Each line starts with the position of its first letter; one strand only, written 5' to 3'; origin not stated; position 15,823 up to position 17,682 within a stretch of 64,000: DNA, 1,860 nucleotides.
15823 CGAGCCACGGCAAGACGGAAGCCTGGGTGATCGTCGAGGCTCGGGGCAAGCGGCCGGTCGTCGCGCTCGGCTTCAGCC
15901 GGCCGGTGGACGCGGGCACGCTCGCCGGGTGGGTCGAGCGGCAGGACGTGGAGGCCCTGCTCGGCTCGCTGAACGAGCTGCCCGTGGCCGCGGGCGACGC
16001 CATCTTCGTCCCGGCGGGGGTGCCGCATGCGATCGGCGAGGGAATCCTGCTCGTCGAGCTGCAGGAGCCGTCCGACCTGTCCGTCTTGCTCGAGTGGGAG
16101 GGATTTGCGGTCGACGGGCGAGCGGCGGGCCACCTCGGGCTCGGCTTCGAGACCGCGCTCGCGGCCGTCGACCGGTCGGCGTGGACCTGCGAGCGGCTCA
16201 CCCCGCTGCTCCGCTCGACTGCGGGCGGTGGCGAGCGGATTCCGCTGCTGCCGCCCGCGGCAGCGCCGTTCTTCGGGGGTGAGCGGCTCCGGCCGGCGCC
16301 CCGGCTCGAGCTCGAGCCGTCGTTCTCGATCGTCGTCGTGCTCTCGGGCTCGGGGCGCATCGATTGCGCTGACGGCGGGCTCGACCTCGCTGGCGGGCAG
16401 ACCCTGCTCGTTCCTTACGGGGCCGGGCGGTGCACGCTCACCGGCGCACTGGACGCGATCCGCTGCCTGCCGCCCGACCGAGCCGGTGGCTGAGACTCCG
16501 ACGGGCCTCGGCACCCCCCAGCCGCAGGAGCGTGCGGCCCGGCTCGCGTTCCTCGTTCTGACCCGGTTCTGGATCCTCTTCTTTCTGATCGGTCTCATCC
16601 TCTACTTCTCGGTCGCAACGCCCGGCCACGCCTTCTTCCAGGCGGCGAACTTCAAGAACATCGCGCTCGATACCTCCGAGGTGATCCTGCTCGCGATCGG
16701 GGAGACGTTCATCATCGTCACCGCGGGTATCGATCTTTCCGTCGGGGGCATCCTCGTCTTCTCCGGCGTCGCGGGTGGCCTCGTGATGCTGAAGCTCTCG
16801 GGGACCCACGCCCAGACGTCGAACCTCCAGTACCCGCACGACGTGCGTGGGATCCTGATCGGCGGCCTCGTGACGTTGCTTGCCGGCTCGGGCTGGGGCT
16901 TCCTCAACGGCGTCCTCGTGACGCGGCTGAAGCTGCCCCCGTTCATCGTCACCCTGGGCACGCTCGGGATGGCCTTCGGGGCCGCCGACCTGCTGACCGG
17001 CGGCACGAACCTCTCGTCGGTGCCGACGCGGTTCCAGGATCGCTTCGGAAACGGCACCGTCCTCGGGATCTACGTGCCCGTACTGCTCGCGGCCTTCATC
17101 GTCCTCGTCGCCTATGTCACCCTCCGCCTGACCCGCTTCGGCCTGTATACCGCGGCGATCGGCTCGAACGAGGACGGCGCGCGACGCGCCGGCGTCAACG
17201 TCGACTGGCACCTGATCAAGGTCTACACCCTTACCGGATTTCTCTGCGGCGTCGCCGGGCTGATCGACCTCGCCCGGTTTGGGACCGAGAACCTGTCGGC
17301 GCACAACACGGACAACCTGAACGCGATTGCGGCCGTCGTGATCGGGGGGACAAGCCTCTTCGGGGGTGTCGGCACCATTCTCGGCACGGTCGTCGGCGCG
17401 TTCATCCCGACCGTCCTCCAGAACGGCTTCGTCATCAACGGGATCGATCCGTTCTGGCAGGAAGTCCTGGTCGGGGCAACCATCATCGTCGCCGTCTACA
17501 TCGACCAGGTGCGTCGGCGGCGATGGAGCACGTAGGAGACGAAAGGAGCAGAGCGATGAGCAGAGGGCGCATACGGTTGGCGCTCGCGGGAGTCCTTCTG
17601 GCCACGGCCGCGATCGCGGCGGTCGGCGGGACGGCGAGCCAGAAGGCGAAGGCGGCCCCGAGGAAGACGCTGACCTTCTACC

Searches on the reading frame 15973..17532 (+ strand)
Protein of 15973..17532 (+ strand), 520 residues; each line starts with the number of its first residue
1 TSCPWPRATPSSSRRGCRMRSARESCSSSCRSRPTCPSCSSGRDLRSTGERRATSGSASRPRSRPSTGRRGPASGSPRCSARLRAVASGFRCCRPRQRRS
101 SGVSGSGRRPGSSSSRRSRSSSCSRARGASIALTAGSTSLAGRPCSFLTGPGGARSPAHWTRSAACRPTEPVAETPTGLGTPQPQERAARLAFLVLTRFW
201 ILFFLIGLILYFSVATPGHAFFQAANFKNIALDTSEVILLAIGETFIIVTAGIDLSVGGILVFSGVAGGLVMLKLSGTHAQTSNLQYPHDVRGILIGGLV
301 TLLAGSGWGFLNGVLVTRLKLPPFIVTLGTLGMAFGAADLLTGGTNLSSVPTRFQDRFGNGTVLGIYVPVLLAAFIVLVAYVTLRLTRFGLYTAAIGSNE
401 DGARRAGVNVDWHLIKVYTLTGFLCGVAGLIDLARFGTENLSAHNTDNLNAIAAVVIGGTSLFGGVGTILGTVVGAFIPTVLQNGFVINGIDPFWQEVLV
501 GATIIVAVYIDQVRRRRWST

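Call 68: search_protein_families(library=pfam, proteins=[window:15973-17532:+], max_evalue=0.00001)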
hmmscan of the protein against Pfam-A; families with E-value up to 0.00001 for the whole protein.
window:15973-17532:+ (520 aa): 1 family
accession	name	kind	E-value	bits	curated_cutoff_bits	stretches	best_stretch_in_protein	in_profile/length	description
PF02653.21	BPD_transp_2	-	3.9e-38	131.6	26.8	1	228-508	3-269/269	Branched-chain amino acid transport system / permease component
